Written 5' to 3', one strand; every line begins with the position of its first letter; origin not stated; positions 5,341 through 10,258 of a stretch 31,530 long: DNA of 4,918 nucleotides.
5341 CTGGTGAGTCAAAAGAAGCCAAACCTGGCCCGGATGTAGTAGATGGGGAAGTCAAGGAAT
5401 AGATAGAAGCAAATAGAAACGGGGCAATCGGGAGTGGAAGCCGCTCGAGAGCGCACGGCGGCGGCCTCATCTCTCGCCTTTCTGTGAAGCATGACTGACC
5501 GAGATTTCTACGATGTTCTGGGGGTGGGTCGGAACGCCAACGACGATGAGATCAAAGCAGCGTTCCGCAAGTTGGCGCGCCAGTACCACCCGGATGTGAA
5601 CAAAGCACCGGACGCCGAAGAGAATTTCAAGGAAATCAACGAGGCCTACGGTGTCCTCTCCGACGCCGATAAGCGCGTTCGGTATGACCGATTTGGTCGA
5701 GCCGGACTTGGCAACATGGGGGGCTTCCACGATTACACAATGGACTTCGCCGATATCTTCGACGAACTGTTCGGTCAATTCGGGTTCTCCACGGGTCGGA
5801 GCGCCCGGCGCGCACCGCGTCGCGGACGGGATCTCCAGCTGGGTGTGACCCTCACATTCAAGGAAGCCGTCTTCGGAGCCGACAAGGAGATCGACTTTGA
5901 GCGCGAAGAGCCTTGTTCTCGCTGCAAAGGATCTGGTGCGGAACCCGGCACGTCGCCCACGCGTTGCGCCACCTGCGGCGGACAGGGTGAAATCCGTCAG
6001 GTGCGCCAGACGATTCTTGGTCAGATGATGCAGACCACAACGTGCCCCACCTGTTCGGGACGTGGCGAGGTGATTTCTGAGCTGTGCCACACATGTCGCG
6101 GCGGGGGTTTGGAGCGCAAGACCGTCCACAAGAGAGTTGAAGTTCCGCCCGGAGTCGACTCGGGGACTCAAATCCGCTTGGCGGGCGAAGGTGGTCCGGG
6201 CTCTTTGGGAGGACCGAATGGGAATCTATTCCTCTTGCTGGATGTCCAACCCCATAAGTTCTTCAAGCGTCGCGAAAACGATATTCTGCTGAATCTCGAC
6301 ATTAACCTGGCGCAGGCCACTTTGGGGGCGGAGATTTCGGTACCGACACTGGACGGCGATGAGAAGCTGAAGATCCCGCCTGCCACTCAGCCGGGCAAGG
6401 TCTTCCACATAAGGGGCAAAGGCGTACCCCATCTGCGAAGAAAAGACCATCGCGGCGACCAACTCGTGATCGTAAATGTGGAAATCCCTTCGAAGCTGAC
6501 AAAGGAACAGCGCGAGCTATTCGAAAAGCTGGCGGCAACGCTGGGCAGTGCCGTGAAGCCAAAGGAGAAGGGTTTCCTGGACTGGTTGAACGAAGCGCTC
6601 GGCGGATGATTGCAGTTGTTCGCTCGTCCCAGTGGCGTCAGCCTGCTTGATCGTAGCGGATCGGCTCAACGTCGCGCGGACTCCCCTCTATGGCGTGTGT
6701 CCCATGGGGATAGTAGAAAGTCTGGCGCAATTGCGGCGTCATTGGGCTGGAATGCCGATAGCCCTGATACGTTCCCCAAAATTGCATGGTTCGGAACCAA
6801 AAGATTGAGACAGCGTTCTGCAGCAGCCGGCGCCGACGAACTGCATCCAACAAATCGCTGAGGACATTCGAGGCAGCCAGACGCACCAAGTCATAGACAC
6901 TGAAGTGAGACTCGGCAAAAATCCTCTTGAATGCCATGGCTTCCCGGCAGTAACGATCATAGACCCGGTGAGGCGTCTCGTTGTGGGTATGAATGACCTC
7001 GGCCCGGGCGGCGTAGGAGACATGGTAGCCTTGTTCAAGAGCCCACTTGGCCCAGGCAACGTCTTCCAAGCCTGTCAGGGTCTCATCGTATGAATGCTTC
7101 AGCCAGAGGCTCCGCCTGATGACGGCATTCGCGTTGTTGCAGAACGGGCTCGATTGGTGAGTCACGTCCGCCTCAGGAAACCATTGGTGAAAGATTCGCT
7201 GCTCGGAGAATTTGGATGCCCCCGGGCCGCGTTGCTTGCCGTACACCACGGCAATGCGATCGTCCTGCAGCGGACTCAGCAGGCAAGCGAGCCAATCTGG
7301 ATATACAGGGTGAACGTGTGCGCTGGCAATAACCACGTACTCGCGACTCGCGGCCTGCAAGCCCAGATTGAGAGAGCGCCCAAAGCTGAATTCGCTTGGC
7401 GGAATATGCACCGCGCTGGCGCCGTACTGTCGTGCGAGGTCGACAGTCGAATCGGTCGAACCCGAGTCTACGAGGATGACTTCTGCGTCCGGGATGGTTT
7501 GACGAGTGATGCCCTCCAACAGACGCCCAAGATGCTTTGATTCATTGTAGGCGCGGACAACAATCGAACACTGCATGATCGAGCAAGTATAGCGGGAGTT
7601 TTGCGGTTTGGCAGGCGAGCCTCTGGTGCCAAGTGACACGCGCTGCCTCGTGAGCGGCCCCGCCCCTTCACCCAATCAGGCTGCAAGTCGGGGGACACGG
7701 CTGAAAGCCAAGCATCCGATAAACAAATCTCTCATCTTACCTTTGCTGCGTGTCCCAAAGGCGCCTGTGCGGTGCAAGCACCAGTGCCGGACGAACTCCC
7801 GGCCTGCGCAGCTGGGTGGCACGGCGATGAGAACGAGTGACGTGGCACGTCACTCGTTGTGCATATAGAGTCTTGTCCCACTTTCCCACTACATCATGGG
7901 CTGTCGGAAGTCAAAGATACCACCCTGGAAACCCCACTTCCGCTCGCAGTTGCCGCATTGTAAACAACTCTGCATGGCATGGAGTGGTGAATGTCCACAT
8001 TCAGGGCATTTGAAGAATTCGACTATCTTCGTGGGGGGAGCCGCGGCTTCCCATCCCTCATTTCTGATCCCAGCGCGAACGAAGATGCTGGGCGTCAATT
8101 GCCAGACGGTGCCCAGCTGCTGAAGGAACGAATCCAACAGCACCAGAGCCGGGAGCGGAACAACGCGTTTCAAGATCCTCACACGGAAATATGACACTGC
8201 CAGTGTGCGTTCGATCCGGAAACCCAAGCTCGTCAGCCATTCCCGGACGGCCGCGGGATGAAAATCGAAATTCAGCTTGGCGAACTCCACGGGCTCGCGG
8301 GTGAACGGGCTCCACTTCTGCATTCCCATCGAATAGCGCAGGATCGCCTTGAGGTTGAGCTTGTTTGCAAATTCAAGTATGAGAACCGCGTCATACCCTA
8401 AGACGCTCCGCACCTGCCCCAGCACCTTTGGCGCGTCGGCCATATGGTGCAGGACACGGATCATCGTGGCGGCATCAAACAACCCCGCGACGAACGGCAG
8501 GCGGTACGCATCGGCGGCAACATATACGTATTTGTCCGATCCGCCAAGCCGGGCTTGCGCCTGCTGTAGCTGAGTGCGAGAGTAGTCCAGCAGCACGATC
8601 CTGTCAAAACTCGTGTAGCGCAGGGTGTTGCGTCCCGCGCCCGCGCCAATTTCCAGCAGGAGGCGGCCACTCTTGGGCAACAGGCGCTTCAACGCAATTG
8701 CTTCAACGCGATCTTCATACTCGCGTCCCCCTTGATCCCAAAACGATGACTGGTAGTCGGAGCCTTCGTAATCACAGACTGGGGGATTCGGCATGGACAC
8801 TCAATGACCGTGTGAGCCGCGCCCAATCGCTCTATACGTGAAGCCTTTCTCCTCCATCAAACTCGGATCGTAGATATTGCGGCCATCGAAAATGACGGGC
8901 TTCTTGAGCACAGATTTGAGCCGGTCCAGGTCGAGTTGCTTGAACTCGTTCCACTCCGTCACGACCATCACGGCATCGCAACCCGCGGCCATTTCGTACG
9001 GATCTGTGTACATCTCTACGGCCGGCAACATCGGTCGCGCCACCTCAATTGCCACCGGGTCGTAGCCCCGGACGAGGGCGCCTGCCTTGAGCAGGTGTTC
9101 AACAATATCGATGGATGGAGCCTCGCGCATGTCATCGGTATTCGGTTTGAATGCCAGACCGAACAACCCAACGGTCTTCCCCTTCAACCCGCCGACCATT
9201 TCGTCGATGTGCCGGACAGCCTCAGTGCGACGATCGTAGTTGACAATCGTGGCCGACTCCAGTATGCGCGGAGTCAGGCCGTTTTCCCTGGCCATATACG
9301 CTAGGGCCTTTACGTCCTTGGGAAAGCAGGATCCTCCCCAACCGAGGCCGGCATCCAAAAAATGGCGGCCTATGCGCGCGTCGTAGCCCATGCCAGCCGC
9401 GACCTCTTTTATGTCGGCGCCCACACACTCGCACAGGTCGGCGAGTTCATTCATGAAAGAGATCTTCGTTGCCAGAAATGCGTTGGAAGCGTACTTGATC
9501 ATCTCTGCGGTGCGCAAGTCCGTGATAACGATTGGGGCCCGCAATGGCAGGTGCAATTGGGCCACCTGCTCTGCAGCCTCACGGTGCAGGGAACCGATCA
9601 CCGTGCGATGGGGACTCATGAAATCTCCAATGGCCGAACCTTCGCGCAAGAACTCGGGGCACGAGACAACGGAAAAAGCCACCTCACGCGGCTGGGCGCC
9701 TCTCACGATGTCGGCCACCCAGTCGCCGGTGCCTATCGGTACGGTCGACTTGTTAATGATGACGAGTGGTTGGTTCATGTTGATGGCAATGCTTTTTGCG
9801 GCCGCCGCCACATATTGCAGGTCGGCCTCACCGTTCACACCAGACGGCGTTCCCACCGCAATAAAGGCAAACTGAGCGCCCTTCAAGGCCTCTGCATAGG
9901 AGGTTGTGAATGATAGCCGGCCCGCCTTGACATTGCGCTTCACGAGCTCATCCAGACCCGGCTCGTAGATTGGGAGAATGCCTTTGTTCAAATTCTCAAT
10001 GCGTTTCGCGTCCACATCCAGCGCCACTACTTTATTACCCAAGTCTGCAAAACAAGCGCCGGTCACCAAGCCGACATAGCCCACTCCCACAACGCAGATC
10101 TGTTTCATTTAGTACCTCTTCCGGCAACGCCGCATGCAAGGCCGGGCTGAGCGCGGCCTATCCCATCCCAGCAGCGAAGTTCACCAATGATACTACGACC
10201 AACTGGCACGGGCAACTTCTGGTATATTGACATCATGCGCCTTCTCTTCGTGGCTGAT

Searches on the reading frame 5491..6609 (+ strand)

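Call 7: search_protein_families(library=pfam, proteins=[window:5491-6609:+], max_evalue=0.001)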
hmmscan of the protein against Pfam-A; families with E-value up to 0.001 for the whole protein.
window:5491-6609:+ (372 aa): 3 families
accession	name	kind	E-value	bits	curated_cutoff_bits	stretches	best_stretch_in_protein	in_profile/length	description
PF01556.23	DnaJ_C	-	7.6e-47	159.6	26.6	1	117-333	3-152/152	DnaJ C terminal domain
PF00226.36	DnaJ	-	1.2e-26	93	27.8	1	5-66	1-63/63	DnaJ domain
PF00684.25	DnaJ_CXXCXGXG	-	1e-16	61.4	32.7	1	142-205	1-64/65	DnaJ central domain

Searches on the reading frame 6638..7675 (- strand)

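Call 7: search_protein_families(library=pfam, proteins=[window:6638-7675:-], max_evalue=0.001)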
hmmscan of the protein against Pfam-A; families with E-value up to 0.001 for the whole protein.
window:6638-7675:- (345 aa): 2 families
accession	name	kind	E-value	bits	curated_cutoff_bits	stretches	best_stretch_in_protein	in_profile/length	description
PF00535.33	Glycos_transf_2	-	4.5e-20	72.7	23.3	1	37-190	1-163/168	Glycosyl transferase family 2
PF13641.12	Glyco_tranf_2_3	-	5.6e-13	49.9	27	1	35-246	2-228/230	Glycosyltransferase like family 2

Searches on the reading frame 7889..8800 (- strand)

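Call 7: search_protein_families(library=pfam, proteins=[window:7889-8800:-], max_evalue=0.001)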
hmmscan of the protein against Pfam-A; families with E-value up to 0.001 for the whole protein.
window:7889-8800:- (303 aa): 6 families
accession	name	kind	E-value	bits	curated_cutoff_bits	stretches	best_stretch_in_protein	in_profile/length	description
PF08241.18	Methyltransf_11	-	1.5e-13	51.6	21.2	1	49-140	1-93/95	Methyltransferase domain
PF13649.12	Methyltransf_25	-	8e-12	46.1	27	1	49-134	2-93/97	Methyltransferase domain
PF08242.18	Methyltransf_12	-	1.1e-10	42.5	30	1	49-139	1-97/98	Methyltransferase domain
PF13489.12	Methyltransf_23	-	1.7e-09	38.1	27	1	26-197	7-162/164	Methyltransferase domain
PF13847.12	Methyltransf_31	-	7e-08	32.7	27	1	44-146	3-113/145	Methyltransferase domain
PF01209.24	Ubie_methyltran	-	7.1e-06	26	20.1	1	41-151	44-161/233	ubiE/COQ5 methyltransferase family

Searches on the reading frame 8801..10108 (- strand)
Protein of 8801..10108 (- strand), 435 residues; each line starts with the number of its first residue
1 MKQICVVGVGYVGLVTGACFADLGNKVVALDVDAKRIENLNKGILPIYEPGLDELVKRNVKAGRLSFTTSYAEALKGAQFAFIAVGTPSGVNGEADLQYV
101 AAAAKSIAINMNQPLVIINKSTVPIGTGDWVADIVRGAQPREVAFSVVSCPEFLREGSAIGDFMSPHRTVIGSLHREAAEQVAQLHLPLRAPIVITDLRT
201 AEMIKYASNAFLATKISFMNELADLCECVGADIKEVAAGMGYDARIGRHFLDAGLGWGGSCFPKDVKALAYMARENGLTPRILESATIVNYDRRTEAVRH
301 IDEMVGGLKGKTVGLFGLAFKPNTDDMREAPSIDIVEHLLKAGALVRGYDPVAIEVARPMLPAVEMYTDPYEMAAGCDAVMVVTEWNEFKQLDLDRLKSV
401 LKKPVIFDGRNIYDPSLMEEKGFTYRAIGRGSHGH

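Call 7: search_protein_families(library=pfam, proteins=[window:8801-10108:-], max_evalue=0.001)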
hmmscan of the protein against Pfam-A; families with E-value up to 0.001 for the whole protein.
window:8801-10108:- (435 aa): 4 families
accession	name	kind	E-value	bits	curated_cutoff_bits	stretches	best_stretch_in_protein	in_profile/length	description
PF03721.20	UDPG_MGDP_dh_N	-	6.2e-61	205.7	27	1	3-183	2-185/187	UDP-glucose/GDP-mannose dehydrogenase family, NAD binding domain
PF00984.24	UDPG_MGDP_dh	-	1.2e-38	131.5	25.4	1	199-290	1-92/94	UDP-glucose/GDP-mannose dehydrogenase family, central domain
PF03720.21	UDPG_MGDP_dh_C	-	1.8e-34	118.6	30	1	315-415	2-103/103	UDP-glucose/GDP-mannose dehydrogenase family, UDP binding domain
PF02737.24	3HCDH_N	-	0.00054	20.4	22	0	3-81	1-82/180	3-hydroxyacyl-CoA dehydrogenase, NAD binding domain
